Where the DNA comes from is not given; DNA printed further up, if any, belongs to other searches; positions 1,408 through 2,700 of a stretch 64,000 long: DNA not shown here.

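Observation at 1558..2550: Stand-alone RelA/SpoT-fold protein with intact catalytic motifs and an uncharacterised C-terminal domain (toxSAS/CapRel-like architecture)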

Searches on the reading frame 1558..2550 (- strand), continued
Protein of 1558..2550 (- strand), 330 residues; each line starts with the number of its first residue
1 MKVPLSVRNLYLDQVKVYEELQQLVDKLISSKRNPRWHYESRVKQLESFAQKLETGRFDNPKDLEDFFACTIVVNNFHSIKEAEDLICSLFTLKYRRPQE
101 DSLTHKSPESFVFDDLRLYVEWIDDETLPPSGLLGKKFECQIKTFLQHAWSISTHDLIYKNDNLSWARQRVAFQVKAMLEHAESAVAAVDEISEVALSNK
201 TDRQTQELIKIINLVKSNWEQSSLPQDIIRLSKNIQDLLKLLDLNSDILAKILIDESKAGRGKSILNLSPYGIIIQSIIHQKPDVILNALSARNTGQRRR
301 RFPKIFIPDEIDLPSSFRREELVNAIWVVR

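Call 32: search_protein_families(library=pfam, proteins=[L002:4469-5968:+, L002:5965-6915:+, L061:2370-5357:+, L061:5344-6951:+, L062:2047-2373:+, L016:4409-6931:+, L003:4990-6921:+, L014:5542-6891:+, L017:8991-10082:-, L017:10079-11884:-], max_evalue=0.001)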
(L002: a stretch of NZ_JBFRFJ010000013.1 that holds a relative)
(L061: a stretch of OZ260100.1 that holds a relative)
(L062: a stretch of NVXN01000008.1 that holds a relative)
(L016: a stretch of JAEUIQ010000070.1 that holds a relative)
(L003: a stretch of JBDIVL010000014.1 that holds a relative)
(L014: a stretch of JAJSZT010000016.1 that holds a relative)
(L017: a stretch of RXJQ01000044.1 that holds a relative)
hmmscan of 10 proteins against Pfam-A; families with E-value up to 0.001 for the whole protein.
L002:4469-5968:+ (499 aa): 1 family
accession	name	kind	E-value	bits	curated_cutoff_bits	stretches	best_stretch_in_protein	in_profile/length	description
PF07669.17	Eco57I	-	2.5e-10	41.2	25.3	1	138-230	73-171/171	Eco57I restriction-modification methylase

L002:5965-6915:+ (316 aa): 2 families
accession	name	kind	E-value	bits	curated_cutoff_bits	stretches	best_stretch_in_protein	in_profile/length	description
PF06616.17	BsuBI_PstI_RE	-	3.6e-62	208.8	27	1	154-307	1-154/154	BsuBI/PstI restriction endonuclease domain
PF17728.7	BsuBI_PstI_RE_N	-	1.7e-52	177.4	27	1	5-143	2-140/140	BsuBI/PstI restriction endonuclease HTH domain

L061:2370-5357:+ (995 aa): 4 families
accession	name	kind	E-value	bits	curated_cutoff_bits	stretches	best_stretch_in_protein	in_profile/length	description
PF07669.17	Eco57I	-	2.3e-37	129.2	25.3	1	438-611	1-171/171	Eco57I restriction-modification methylase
PF20473.4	MmeI_Mtase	-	2.2e-07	30.8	27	1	375-553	15-174/259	MmeI, DNA-methyltransferase domain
PF04313.20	HSDR_N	-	9e-05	22.9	25.1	0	21-131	1-192/198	Type I restriction enzyme R protein N terminus (HSDR_N)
PF12950.13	TaqI_C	-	0.00037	21.2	26.5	1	812-913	34-118/118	TaqI-like C-terminal specificity domain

L061:5344-6951:+ (535 aa): 5 families
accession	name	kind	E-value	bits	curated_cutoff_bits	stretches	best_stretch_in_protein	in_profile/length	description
PF22837.1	M_Eco57I_C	-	9.1e-36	124.1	27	1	251-515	4-265/283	Type II methyltransferase M.Eco57I, C-terminal domain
PF07669.17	Eco57I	-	3.3e-17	63.5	25.3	1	58-197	47-170/171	Eco57I restriction-modification methylase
PF02384.22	N6_Mtase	-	7.3e-12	45.7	20.4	1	6-215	17-235/311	N-6 DNA Methylase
PF20473.4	MmeI_Mtase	-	4.7e-06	26.4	27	1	80-177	111-211/259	MmeI, DNA-methyltransferase domain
PF13847.12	Methyltransf_31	-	0.0005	20.2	27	0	35-109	3-82/145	Methyltransferase domain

L062:2047-2373:+ (108 aa): 4 families
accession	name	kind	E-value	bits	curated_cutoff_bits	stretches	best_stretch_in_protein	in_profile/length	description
PF01381.28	HTH_3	-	6e-11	42.7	23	1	15-69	1-55/55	Helix-turn-helix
PF13560.12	HTH_31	-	3.4e-09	37.3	27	1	11-68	2-60/64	Helix-turn-helix domain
PF12844.13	HTH_19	-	1.6e-06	28.4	30.2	1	12-70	1-59/64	Helix-turn-helix domain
PF13443.12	HTH_26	-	0.00018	22.2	22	1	14-71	1-59/63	Cro/C1-type HTH DNA-binding domain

L016:4409-6931:+ (840 aa): 4 families
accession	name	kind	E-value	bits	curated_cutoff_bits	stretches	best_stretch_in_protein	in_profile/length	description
PF06616.17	BsuBI_PstI_RE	-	7e-59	198.1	27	1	677-829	2-154/154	BsuBI/PstI restriction endonuclease domain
PF17728.7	BsuBI_PstI_RE_N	-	4.4e-49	166.3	27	1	527-665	2-140/140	BsuBI/PstI restriction endonuclease HTH domain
PF07669.17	Eco57I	-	1e-11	45.7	25.3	1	147-242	70-171/171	Eco57I restriction-modification methylase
PF02384.22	N6_Mtase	-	3.2e-06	27.1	20.4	1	34-222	22-195/311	N-6 DNA Methylase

L003:4990-6921:+ (643 aa): 5 families
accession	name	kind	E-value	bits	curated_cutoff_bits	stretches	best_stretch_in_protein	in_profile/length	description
PF07669.17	Eco57I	-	2.5e-25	90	25.3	1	182-346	3-171/171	Eco57I restriction-modification methylase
PF02384.22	N6_Mtase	-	7.3e-17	62.1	20.4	1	108-368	21-241/311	N-6 DNA Methylase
PF12950.13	TaqI_C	-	9.8e-07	29.5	26.5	1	527-584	58-118/118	TaqI-like C-terminal specificity domain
PF20473.4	MmeI_Mtase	-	1.3e-05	25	27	1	139-282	20-163/259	MmeI, DNA-methyltransferase domain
PF01170.24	UPF0020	-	2.3e-05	24.6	22.3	0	141-203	31-100/197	RMKL-like, methyltransferase domain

L014:5542-6891:+ (449 aa): 1 family
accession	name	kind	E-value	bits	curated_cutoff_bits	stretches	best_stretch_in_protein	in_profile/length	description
PF02384.22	N6_Mtase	-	0.0001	22.2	20.4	1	63-278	22-228/311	N-6 DNA Methylase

L017:8991-10082:- (363 aa): 2 families
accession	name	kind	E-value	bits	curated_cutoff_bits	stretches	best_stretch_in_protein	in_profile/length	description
PF06616.17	BsuBI_PstI_RE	-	4.9e-43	146.7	27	1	187-349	1-153/154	BsuBI/PstI restriction endonuclease domain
PF17728.7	BsuBI_PstI_RE_N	-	4.5e-30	104.8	27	1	10-175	2-139/140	BsuBI/PstI restriction endonuclease HTH domain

L017:10079-11884:- (601 aa): 2 families
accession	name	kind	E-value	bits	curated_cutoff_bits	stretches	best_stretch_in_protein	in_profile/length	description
PF07669.17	Eco57I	-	6.7e-14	52.8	25.3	1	242-318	70-153/171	Eco57I restriction-modification methylase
PF02384.22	N6_Mtase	-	1.8e-08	34.5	20.4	1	126-306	21-188/311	N-6 DNA Methylase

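Call 34: predict_structure(alignment_id=A1)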
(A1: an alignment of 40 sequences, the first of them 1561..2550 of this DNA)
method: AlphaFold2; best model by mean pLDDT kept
length: 330 residues; sequences in the alignment: 40
mean_pLDDT: 86.9   pTM: 0.59
mean pLDDT of the five models: 86.9, 86.3, 85.0, 82.3, 81.8
residues with pLDDT >= 90: 202; 70-90: 86; 50-70: 42; < 50: 0
segments of 3 or more residues with pLDDT < 50: none
pLDDT, mean of each block of 10 residues (from residue 1): 92 97 98 95 95 89 93 89 97 93 71 81 94 96 86 72 73 71 67 65 84 95 90 95 95 93 80 95 95 67 86 93 85
secondary structure, 60 per line:
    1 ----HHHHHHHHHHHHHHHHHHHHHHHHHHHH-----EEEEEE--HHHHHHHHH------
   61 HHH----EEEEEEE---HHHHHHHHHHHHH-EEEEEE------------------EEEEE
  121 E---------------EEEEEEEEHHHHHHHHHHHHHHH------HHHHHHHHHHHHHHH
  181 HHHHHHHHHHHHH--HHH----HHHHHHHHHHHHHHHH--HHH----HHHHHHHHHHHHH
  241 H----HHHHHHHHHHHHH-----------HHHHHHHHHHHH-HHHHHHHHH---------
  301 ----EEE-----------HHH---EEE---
elements in order: H5-32 E38-43 H46-54 E68-74 H78-90 E92-97 E116-121 E137-144 H145-159 H166-193 H203-218 H228-241 H246-258 H270-281 H283-291 E305-307 E325-327

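Call 36: search_protein_representatives(protein=window:1561-2550:-)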
Query: 330 residues. Proteins with E-value up to 0.001 (for the whole library): 1192; up to 1e-10: 478; up to 1e-30: 167. The best 150 are listed.
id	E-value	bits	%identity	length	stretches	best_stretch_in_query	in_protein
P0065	9.8e-91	320.8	48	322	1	1-326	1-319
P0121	2.6e-81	289.9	46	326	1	1-326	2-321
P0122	5.6e-81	288.8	44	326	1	1-327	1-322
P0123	6.4e-81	288.6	45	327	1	1-328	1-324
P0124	5.5e-80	285.5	47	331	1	1-314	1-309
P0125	6.5e-80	285.3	47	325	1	1-315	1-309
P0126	1.7e-79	283.9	45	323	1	1-315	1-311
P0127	7.7e-78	278.5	46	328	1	1-315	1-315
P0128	1.0e-77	278.1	43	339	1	1-319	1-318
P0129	1.0e-77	278.0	46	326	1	1-297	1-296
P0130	1.1e-77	278.0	45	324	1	1-318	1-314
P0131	9.3e-77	274.9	44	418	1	1-328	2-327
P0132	9.3e-76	271.6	43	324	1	1-319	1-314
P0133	1.1e-75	271.4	45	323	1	1-328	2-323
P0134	1.9e-75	270.6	45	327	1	1-317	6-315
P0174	9.4e-66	238.8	45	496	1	5-281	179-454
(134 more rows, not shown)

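Call 37: fold_search(model_id=the predicted structure, library=pdb)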
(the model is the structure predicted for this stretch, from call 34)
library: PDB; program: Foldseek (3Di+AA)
matches with E <= 10: 290; with E <= 0.001: 57
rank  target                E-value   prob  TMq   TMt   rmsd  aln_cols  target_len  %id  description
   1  6fgk_D                7.0e-08  1.00  0.43  0.72   4.0       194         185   19  Crystal structure of the small alarmone synthethase 2 from Bacillus subtilis (released 2018-02-07)
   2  2be3_A                7.9e-08  1.00  0.43  0.65   5.2       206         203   18  Structure of a GTP Pyrophosphokinase Family Protein from Streptococcus pneumoniae (released 2005-12-06)
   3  6ewz_A                9.4e-08  1.00  0.46  0.70   4.5       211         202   18  Crystal structure of RelP (SAS2) from Staphylococcus aureus bound to AMPCPP and GTP in the pre-catalytic state (released 2018-01-24)
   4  5dec_A                2.1e-07  1.00  0.42  0.69   4.7       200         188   16  Crystal structure of the small alarmone synthetase 1 from Bacillus subtilis (released 2015-10-28)
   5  6ex0_B                2.3e-07  1.00  0.44  0.68   4.2       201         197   19  Crystal structure of RelP (SAS2) from Staphylococcus aureus bound to pppGpp in the post-catalytic state (released 2018-01-24)
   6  5dec_B                2.9e-07  1.00  0.42  0.67   4.2       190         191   19  Crystal structure of the small alarmone synthetase 1 from Bacillus subtilis (released 2015-10-28)
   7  5dec_D                2.9e-07  1.00  0.39  0.62   5.3       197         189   18  Crystal structure of the small alarmone synthetase 1 from Bacillus subtilis (released 2015-10-28)
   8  6ewz_B                3.3e-07  1.00  0.39  0.60   6.1       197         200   20  Crystal structure of RelP (SAS2) from Staphylococcus aureus bound to AMPCPP and GTP in the pre-catalytic state (released 2018-01-24)
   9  6fgk_A                3.4e-07  1.00  0.43  0.72   3.9       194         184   19  Crystal structure of the small alarmone synthethase 2 from Bacillus subtilis (released 2018-02-07)
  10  6fgx_A                3.4e-07  1.00  0.37  0.59   6.6       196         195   16  Crystal structure of the small alarmone synthethase 2 from Staphylococcus aureus bound to AMPCPP (released 2018-02-07)
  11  5ded_H                3.7e-07  1.00  0.38  0.59   6.0       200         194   18  Crystal structure of the small alarmone synthethase 1 from Bacillus subtilis bound to its product pppGpp (released 2015-10-28)
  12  5ded_E                4.1e-07  1.00  0.38  0.60   6.0       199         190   16  Crystal structure of the small alarmone synthethase 1 from Bacillus subtilis bound to its product pppGpp (released 2015-10-28)
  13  6fgk_B                4.4e-07  1.00  0.41  0.68   4.4       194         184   19  Crystal structure of the small alarmone synthethase 2 from Bacillus subtilis (released 2018-02-07)
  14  5ded_C                4.6e-07  1.00  0.41  0.64   5.1       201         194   18  Crystal structure of the small alarmone synthethase 1 from Bacillus subtilis bound to its product pppGpp (released 2015-10-28)
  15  6fgx_B                4.6e-07  1.00  0.34  0.53   7.4       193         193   16  Crystal structure of the small alarmone synthethase 2 from Staphylococcus aureus bound to AMPCPP (released 2018-02-07)
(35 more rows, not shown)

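Call 41: search_dna_similar(query=window:1561-2550:-, collection=plasmids, mode=protein, max_evalue=0.00001, max_rows=20)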
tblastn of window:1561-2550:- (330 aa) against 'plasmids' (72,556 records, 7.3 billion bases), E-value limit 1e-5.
Records with a match: 7; places in all: 11; records where one place covers at least 80% of the query: 1.
Best place of each record, by identity: <60% 7.
By first word of the organism name: Rhizobium 5; Streptomyces 2.
By predicted mobility (MOB-suite, as given by PLSDB): conjugative 5; non-mobilizable 2.
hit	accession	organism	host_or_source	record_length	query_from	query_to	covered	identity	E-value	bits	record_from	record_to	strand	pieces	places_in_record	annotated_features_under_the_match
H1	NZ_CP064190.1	Rhizobium sp. 007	Onobrychis viciifolia,cell culture,root ...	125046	1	316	96%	36.9%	1e-51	190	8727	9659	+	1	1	hypothetical protein | DUF262 domain-containing protein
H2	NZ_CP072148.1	Rhizobium sp. K1/93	Himalayan blackberry,cell culture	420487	106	315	64%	41.9%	2e-34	140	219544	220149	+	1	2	hypothetical protein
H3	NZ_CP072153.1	Rhizobium sp. K15/93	Himalayan blackberry,cell culture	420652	106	315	64%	41.9%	2e-34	140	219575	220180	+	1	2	hypothetical protein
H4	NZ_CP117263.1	Rhizobium tumorigenes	Rubus sp.,pure bacterial culture,Aerial ...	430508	106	315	64%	41.9%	2e-34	140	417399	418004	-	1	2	hypothetical protein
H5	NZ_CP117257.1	Rhizobium tumorigenes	Rubus sp.,pure bacterial culture,Aerial ...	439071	106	315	64%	41.9%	2e-34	140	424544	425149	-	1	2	hypothetical protein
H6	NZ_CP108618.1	Streptomyces avidinii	-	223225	6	183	54%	26.6%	1e-6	58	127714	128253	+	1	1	hypothetical protein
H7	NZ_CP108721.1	Streptomyces sp. NBC_00998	-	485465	6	183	54%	26.6%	1e-6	58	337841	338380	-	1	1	hypothetical protein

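Call 42: search_dna_similar(query=window:1561-2550:-, collection=phages, mode=protein, max_evalue=0.00001, max_rows=20)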
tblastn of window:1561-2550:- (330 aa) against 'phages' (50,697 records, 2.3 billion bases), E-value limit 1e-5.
No match.

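Call 43: get_annotated_region(hit=H1, flank=7000)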
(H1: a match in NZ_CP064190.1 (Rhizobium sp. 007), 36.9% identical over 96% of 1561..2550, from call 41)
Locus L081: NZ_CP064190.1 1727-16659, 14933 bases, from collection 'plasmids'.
description: Rhizobium sp. 007 plasmid unnamed3
organism: Rhizobium sp. 007 (NCBI taxid 2785056)
taxonomy: Bacteria; Pseudomonadota; Alphaproteobacteria; Hyphomicrobiales; Rhizobiaceae; Rhizobium; Rhizobium sp. 007
host: -; source: Onobrychis viciifolia,cell culture,root nodule; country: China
typing (MOB-suite, as given by PLSDB): conjugative; replicon rep_cluster_577; relaxase MOBP; mating-pair formation MPF_T
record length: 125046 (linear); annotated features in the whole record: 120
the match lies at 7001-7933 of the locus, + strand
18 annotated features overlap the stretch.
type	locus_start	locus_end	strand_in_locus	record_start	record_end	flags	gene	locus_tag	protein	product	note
CDS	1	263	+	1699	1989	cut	-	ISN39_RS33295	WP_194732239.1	hypothetical protein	-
CDS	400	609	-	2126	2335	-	-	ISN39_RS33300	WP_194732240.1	hypothetical protein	-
CDS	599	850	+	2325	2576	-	-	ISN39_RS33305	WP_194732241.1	hypothetical protein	-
CDS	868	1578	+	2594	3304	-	-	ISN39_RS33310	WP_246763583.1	TniB family NTP-binding protein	-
CDS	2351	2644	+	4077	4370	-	-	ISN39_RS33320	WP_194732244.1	hypothetical protein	-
CDS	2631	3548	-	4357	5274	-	-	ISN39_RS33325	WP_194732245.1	recombinase family protein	GO:0006310 - DNA recombination [Evidence IEA]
CDS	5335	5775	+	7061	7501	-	-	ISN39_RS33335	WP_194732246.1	hypothetical protein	-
CDS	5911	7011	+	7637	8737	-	-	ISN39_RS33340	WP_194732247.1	DUF262 domain-containing protein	-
CDS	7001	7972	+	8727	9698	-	-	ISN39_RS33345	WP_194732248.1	hypothetical protein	-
CDS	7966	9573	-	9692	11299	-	-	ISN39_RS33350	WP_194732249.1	N-6 DNA methylase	-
CDS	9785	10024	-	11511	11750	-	-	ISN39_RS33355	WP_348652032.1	transposase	-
CDS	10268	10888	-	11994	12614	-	-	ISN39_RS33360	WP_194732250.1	hypothetical protein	-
CDS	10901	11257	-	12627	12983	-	-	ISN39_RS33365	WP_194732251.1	hypothetical protein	-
CDS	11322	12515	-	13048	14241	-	-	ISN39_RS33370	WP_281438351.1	ankyrin repeat domain-containing protein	-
CDS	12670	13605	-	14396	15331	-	-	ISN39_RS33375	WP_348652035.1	Tn3 family transposase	GO:0006313 - DNA transposition [Evidence IEA]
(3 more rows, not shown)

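Call 45: search_solved_structures(query=A1, max_evalue=1, show_alignments=5)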
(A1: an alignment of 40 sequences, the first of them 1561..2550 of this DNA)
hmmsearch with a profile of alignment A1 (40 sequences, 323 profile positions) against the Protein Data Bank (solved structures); distinct sequences matched with E-value up to 1: 3.
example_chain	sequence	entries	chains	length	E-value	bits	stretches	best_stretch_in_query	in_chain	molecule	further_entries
2be3_A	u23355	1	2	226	0.024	17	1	38-192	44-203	GTP pyrophosphokinase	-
9erv_A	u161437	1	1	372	0.028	16.8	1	33-152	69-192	RelA/SpoT family protein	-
7ztb_A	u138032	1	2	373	0.028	16.8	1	33-152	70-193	RelA/SpoT family protein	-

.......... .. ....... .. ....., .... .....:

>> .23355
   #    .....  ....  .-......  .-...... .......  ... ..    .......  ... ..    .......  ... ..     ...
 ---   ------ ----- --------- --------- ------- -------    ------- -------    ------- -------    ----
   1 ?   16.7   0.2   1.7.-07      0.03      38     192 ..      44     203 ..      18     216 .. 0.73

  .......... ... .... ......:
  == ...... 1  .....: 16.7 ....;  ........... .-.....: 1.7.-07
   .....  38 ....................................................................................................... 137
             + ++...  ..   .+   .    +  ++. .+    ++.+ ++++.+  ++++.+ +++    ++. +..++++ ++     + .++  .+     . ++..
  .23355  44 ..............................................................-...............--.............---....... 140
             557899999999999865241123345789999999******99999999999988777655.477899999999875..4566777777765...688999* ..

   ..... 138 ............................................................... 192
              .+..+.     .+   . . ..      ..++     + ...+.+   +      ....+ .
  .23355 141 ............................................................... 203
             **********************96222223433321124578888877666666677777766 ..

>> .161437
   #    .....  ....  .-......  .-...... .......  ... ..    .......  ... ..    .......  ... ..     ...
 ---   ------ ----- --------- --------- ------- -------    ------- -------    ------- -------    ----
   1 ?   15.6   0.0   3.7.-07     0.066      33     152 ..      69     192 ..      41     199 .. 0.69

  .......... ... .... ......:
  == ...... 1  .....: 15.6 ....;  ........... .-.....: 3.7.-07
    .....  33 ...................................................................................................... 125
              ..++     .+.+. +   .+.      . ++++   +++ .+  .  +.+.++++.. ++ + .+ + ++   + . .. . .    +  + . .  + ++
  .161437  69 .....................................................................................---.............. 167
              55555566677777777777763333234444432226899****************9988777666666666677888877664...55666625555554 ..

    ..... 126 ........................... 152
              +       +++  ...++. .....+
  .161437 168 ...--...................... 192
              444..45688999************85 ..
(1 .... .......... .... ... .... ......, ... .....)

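Call 70: search_protein_families(library=pfam, alignment_id=A3, max_evalue=0.00001)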
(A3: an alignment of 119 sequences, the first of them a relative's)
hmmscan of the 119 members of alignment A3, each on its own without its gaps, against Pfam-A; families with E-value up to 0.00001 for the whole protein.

A. member 1, L001:1929-3455:+ (508 aa): 0 families

B. families by the number of members that match (of 119 scanned): 111 families (the first 25 are shown)
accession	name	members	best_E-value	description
PF00589.27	Phage_integrase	3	1e-27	Phage integrase family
PF02518.31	HATPase_c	2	1e-31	Histidine kinase-, DNA gyrase B-, and HSP90-like ATPase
PF01555.25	N6_N4_Mtase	2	3.3e-28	DNA methylase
PF01797.21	Y1_Tnp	2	6.6e-27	Transposase IS200 like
PF02384.22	N6_Mtase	1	1.1e-107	N-6 DNA Methylase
PF01425.27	Amidase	1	2.4e-103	Amidase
PF02224.24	Cytidylate_kin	1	2.6e-74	Cytidylate kinase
PF00291.31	PALP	1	3.8e-69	Pyridoxal-phosphate dependent enzyme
PF01695.23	IstB_IS21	1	1.7e-67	IstB-like ATP binding protein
PF01963.22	TraB_PrgY_gumN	1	9.9e-67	TraB/PrgY/gumN family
PF00557.29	Peptidase_M24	1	1e-66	Metallopeptidase family M24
PF02737.24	3HCDH_N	1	3.7e-64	3-hydroxyacyl-CoA dehydrogenase, NAD binding domain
PF16116.10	DUF4832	1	1.4e-63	Domain of unknown function (DUF4832)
PF02545.19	Maf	1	2.5e-59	Maf-like protein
PF08443.16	RimK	1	1.6e-58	RimK-like ATP-grasp domain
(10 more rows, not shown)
